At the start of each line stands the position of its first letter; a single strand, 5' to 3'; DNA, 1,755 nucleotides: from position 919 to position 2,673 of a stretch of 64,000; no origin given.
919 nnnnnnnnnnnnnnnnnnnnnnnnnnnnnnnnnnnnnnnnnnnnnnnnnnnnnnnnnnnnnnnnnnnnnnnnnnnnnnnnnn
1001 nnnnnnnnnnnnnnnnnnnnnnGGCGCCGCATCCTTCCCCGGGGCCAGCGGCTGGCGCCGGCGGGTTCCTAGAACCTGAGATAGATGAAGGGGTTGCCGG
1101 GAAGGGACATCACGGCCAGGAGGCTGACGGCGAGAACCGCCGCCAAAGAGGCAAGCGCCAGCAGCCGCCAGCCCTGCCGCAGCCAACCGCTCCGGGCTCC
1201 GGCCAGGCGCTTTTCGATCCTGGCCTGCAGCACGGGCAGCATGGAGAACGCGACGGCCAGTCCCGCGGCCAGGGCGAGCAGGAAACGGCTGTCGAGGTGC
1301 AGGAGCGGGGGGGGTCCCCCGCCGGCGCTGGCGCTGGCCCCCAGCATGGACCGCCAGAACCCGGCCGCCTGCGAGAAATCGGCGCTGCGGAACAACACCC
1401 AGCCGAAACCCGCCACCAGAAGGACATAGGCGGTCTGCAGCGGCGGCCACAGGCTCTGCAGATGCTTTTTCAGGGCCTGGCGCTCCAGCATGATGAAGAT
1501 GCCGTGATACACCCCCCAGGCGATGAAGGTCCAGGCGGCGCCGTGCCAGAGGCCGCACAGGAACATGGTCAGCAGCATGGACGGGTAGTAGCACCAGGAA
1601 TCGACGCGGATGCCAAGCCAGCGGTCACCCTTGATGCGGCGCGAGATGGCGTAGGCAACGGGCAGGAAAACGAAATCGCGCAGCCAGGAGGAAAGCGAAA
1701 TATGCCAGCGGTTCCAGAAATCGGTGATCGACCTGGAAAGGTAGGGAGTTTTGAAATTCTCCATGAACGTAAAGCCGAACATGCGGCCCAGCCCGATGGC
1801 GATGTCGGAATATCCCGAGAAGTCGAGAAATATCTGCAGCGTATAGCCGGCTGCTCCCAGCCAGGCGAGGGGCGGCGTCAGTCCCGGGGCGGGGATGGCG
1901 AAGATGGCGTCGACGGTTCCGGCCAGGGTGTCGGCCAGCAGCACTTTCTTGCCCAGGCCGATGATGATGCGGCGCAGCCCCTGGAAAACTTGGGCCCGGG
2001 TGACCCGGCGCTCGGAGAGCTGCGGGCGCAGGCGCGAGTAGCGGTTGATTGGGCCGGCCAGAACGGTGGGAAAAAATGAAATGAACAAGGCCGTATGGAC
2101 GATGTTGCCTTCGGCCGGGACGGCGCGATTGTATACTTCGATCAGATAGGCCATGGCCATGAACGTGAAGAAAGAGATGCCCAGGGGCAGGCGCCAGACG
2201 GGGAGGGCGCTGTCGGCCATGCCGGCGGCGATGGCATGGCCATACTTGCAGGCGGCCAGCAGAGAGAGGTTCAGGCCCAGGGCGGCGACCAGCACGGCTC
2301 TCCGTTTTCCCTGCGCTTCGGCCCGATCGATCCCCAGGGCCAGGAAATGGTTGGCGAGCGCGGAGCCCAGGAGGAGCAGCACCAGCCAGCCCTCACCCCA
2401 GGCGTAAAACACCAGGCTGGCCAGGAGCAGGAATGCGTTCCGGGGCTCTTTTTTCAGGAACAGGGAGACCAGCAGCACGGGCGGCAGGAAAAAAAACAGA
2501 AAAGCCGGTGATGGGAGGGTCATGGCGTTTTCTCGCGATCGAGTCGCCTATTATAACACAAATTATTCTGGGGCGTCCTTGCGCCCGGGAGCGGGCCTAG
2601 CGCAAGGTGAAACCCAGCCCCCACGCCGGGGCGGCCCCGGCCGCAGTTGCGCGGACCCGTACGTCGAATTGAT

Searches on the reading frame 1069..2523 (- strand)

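Call 48: search_protein_families(library=pfam, proteins=[window:1069-2523:-], max_evalue=0.0001)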
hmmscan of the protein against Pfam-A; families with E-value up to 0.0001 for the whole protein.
window:1069-2523:- (484 aa): 1 family
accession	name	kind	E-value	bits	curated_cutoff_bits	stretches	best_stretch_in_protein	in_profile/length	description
PF03062.24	MBOAT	-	7.7e-22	78.5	27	1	140-350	80-297/337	MBOAT, membrane-bound O-acyltransferase family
